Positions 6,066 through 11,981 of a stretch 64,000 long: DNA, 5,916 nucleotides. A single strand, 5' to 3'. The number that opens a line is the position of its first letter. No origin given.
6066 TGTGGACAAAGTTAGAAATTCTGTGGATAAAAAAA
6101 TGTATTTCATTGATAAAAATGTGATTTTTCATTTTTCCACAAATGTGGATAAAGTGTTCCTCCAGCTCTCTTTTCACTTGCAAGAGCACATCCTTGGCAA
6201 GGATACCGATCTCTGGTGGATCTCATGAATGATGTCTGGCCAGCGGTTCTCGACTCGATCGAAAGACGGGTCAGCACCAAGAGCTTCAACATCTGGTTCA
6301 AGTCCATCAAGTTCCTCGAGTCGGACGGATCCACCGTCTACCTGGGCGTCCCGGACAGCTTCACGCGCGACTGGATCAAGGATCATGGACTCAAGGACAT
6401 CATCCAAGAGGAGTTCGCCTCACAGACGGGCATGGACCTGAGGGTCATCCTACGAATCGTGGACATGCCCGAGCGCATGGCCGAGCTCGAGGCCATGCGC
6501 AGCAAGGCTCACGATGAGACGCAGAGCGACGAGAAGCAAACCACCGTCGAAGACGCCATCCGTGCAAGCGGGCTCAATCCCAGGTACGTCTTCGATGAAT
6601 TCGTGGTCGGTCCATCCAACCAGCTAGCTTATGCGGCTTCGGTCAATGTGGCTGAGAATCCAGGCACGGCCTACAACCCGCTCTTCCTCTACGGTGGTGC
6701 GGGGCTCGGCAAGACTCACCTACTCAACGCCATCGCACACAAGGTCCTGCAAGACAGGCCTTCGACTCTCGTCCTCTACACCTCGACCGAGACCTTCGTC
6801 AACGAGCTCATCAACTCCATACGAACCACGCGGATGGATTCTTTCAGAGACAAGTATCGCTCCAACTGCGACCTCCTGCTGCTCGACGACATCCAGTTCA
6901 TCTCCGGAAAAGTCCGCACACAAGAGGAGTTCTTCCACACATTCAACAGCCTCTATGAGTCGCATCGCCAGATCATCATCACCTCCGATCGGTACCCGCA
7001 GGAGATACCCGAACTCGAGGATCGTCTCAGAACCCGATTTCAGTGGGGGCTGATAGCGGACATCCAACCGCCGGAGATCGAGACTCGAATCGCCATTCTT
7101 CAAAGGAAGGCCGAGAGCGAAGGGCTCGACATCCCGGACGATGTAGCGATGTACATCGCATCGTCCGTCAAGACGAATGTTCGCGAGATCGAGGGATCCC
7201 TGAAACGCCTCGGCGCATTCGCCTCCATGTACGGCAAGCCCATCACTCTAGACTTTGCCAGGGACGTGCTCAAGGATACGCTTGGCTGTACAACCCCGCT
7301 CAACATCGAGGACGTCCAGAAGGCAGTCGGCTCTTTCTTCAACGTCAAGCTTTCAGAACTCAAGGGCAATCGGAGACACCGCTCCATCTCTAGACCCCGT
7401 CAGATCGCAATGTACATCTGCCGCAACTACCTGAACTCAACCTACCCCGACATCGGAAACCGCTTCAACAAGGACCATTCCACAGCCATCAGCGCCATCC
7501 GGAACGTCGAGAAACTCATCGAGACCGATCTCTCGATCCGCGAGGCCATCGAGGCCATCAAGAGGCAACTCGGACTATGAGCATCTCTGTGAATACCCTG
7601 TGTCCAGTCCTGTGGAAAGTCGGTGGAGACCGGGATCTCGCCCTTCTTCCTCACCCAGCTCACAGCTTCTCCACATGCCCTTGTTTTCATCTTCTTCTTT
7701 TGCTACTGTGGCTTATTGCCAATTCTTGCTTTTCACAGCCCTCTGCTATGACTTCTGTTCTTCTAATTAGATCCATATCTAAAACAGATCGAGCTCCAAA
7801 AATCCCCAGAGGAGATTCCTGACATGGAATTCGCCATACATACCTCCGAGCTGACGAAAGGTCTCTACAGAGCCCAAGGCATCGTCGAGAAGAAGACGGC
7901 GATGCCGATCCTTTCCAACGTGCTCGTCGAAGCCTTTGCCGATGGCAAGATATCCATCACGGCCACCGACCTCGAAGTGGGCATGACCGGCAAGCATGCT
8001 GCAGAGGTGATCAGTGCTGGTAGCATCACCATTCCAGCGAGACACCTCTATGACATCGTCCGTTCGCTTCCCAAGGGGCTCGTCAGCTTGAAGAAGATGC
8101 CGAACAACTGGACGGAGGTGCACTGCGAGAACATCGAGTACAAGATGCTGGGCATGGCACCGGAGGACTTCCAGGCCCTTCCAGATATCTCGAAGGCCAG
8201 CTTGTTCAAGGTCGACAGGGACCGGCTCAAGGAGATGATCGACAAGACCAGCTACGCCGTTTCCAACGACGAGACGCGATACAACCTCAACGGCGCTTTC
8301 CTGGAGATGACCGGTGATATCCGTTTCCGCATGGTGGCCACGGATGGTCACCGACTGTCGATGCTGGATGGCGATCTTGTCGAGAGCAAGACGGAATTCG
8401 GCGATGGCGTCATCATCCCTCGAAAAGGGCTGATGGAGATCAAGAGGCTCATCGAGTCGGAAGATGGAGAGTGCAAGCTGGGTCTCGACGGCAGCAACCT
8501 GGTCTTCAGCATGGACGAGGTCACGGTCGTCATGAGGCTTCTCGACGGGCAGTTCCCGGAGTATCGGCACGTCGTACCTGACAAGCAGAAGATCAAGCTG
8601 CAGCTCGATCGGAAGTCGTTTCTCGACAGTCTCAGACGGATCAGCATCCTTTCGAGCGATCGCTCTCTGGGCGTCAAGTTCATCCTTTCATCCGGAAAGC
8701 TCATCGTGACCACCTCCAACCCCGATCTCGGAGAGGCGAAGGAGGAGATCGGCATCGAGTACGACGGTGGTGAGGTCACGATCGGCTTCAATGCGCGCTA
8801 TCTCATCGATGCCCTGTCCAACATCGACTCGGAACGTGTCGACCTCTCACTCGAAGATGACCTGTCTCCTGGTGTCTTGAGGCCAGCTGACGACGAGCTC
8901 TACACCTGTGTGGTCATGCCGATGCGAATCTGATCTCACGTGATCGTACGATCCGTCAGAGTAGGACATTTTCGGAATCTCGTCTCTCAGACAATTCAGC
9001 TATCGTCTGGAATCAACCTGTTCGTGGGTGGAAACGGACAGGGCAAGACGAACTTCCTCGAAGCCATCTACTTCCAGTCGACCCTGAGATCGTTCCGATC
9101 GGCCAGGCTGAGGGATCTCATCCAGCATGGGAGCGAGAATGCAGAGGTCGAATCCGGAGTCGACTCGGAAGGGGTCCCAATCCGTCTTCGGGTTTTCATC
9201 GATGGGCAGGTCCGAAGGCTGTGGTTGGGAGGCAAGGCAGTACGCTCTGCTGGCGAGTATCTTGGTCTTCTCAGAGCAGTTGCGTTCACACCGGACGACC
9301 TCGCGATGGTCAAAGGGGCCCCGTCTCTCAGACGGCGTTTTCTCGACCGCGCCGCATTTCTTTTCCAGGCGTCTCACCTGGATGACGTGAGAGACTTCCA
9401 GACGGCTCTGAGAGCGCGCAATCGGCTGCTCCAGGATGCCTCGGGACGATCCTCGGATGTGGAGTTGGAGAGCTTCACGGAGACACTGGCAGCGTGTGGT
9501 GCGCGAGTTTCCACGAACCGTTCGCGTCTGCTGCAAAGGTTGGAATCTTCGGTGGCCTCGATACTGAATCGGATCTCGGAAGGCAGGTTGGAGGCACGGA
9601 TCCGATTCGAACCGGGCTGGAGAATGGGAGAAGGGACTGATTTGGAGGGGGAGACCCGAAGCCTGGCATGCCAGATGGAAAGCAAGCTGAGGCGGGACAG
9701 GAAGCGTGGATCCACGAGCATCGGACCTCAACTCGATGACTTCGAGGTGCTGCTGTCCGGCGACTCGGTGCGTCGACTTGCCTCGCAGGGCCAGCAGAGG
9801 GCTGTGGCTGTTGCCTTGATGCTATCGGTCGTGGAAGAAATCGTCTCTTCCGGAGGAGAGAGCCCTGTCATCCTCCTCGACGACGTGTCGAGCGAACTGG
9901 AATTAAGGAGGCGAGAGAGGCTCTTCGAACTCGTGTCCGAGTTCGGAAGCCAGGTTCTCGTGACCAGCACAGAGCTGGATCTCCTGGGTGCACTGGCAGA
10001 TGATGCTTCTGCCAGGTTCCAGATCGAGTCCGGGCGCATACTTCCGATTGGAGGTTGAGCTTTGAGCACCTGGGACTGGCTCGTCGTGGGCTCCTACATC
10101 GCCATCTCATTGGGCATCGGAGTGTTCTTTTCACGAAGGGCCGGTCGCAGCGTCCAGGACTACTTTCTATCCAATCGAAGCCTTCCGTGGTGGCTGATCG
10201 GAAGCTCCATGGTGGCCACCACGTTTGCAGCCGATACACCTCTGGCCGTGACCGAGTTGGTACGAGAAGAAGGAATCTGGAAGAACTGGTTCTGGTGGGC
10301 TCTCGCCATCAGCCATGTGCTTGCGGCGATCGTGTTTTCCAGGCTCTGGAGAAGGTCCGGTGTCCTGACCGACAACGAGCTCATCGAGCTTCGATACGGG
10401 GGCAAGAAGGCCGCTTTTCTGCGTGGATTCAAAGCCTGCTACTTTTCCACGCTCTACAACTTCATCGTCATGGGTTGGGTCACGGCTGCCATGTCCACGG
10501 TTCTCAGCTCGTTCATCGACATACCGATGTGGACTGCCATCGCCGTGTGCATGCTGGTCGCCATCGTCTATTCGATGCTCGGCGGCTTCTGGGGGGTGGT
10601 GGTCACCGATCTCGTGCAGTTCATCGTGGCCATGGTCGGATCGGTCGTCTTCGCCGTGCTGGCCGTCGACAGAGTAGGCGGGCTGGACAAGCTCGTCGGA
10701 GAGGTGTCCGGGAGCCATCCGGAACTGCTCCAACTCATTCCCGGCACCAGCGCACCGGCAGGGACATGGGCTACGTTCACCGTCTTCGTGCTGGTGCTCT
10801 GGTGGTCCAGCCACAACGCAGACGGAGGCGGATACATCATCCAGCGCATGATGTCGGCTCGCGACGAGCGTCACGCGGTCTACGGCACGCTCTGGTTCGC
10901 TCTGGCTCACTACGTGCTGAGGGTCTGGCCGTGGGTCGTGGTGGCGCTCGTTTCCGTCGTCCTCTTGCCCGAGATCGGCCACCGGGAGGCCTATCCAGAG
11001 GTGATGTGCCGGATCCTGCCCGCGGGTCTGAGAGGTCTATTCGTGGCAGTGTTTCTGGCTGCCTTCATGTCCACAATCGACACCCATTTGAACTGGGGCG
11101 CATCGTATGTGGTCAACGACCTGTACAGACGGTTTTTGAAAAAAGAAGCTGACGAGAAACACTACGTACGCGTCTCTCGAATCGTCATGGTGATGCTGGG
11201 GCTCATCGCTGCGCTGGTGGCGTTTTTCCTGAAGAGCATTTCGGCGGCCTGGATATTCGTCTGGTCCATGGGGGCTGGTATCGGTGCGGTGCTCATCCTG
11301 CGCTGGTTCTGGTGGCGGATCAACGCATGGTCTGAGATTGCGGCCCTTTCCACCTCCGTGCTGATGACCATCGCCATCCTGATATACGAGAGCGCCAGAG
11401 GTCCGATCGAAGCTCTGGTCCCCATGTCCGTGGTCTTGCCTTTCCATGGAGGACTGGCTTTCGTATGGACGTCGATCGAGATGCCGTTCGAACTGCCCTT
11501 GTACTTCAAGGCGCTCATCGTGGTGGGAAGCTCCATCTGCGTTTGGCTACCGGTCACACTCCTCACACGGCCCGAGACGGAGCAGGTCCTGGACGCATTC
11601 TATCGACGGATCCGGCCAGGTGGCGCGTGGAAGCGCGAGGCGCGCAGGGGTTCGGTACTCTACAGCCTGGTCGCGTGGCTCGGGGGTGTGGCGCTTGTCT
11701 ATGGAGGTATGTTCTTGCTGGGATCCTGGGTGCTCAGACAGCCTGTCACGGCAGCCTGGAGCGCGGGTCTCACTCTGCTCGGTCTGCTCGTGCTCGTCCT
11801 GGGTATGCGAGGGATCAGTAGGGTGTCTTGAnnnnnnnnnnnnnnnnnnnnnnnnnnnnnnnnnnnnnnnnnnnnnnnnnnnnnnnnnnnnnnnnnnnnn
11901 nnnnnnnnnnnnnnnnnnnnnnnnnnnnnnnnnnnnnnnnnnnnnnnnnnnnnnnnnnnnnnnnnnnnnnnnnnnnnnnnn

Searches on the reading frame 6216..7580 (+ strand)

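Call 94: search_protein_families(library=pfam, proteins=[window:6216-7580:+], max_evalue=0.00001)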
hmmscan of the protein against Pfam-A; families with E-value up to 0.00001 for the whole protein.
window:6216-7580:+ (454 aa): 5 families
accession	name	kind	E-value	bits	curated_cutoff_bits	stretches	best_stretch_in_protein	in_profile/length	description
PF00308.24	Bac_DnaA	-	2.3e-69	233.2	23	1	120-281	1-161/162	Bacterial DnaA ATPAse domain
PF08299.17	Bac_DnaA_C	-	3.7e-25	88.2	31.5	1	364-431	1-69/69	Bacterial dnaA protein helix-turn-helix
PF11638.13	DnaA_N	-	1.8e-13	50.4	24.6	1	5-62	1-58/65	DnaA N-terminal domain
PF01695.23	IstB_IS21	-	3.9e-09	36.8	24.1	1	153-259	93-194/238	IstB-like ATP binding protein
PF22688.2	Hda_lid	-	9.5e-07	29.2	27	1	290-352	3-65/65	Hda, lid domain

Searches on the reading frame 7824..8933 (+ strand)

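Call 94: search_protein_families(library=pfam, proteins=[window:7824-8933:+], max_evalue=0.00001)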
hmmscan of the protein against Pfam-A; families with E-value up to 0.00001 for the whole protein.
window:7824-8933:+ (369 aa): 3 families
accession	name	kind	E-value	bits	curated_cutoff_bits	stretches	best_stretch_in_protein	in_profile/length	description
PF02768.20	DNA_pol3_beta_3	-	2.3e-30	105.3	27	1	249-368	2-121/121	DNA polymerase III beta subunit, C-terminal domain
PF00712.24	DNA_pol3_beta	-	4.1e-28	98.4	24.4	1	1-120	1-120/120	DNA polymerase III beta subunit, N-terminal domain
PF02767.21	DNA_pol3_beta_2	-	5.2e-27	94.9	27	1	130-246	2-116/116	DNA polymerase III beta subunit, central domain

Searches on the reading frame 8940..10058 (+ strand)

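Call 94: search_protein_families(library=pfam, proteins=[window:8940-10058:+], max_evalue=0.00001)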
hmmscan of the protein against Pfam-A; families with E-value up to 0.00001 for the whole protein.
window:8940-10058:+ (372 aa): 4 families
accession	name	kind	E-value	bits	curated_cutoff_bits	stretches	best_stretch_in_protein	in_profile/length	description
PF02463.25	SMC_N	-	9.3e-23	81.2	40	1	3-348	2-201/220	RecF/RecN/SMC N terminal domain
PF13304.12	AAA_21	-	2.2e-09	38.2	27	0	280-343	237-297/304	AAA domain, putative AbiEii toxin, Type IV TA system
PF13175.12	AAA_15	-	1e-07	32.4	32.1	1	1-48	1-49/374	AAA ATPase domain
PF13476.12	AAA_23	-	1.4e-07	32.8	27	1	6-45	2-41/201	AAA domain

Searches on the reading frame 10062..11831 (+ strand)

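Call 94: search_protein_families(library=pfam, proteins=[window:10062-11831:+], max_evalue=0.00001)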
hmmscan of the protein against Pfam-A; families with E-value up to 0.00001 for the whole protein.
window:10062-11831:+ (589 aa): 1 family
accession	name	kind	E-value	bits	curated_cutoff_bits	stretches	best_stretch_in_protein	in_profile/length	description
PF00474.23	SSF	-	4.2e-43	148.2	22.8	1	34-422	1-396/406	Sodium:solute symporter family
